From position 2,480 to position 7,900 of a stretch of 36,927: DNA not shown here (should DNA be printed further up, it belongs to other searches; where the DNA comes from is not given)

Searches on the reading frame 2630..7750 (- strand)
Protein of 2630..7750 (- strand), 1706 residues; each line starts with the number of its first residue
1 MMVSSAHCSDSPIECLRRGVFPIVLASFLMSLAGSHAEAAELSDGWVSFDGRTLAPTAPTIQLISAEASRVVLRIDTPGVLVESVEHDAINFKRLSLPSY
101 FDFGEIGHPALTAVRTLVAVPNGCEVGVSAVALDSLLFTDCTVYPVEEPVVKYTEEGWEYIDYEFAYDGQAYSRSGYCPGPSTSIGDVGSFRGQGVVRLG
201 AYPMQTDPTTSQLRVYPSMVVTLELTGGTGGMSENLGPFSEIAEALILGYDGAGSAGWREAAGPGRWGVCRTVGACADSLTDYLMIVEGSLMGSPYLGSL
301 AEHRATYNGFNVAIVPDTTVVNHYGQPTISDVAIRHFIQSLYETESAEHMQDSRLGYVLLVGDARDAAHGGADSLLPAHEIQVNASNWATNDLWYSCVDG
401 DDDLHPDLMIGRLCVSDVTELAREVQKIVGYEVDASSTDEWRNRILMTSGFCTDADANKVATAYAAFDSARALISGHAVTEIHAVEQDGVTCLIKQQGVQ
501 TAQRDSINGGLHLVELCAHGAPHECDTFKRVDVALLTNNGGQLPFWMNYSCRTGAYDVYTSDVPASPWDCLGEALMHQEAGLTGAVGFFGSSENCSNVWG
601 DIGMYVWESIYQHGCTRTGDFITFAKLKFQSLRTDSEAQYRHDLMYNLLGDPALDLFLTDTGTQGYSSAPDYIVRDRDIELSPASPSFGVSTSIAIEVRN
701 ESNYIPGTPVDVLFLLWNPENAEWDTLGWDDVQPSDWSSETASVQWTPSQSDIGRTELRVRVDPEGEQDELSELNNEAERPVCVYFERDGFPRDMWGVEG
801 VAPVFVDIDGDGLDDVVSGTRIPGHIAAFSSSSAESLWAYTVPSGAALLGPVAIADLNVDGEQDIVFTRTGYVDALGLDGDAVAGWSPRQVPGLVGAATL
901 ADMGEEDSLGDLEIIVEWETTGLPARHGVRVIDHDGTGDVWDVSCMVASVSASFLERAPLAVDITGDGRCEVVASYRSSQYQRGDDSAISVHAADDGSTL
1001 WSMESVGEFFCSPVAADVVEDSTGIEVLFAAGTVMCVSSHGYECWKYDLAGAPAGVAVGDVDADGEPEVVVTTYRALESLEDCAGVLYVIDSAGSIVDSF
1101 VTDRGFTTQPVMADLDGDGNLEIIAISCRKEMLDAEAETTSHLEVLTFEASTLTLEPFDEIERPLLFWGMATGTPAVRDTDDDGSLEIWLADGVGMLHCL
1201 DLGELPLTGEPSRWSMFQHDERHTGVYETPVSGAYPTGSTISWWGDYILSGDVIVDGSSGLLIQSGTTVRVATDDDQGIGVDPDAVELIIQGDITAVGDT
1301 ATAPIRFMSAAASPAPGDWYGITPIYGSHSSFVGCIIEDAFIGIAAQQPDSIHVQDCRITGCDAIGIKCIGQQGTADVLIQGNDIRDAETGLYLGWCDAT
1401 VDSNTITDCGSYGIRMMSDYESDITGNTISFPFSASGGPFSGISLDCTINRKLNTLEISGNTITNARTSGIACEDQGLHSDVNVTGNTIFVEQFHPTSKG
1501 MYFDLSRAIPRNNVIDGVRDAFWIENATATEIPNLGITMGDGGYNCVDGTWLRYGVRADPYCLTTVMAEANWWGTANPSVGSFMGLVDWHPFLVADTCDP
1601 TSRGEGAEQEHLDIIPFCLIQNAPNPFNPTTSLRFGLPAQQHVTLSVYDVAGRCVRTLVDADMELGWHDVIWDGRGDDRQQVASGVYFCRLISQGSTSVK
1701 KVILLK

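Call 15: search_protein_families(library=pfam, proteins=[window:2630-7750:-], max_evalue=0.001)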
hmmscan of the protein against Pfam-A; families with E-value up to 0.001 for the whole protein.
window:2630-7750:- (1706 aa): 9 families
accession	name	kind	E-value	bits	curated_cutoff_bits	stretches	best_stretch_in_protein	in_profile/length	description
PF01364.23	Peptidase_C25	-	3.4e-50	171.8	23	1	283-656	1-374/374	Peptidase family C25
PF13229.12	Beta_helix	-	1.4e-19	70.7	25.9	2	1371-1530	4-151/158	Right handed beta helix region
PF08126.16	Propeptide_C25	-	1e-12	48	22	1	59-251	9-198/205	Propeptide_C25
PF13517.12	FG-GAP_3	-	3e-12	47.4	26.9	2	807-866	1-60/61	FG-GAP-like repeat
PF05048.19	NosD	-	3.6e-09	36.8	23.6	1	1321-1475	18-157/212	Periplasmic copper-binding protein (NosD)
PF01839.29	FG-GAP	-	8e-09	35.6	22.1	0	1053-1076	2-25/37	FG-GAP repeat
PF13860.13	FlgD_ig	-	3.1e-06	27.5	27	1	1634-1687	13-69/79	FlgD Ig-like domain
PF25292.1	Beta-prop_CGLA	-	0.00015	21.8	26.8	0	996-1071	17-92/316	Lambda-carrageenase beta-propeller domain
PF18962.6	Por_Secre_tail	-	0.00031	21.4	27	0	1624-1703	3-74/75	Secretion system C-terminal sorting domain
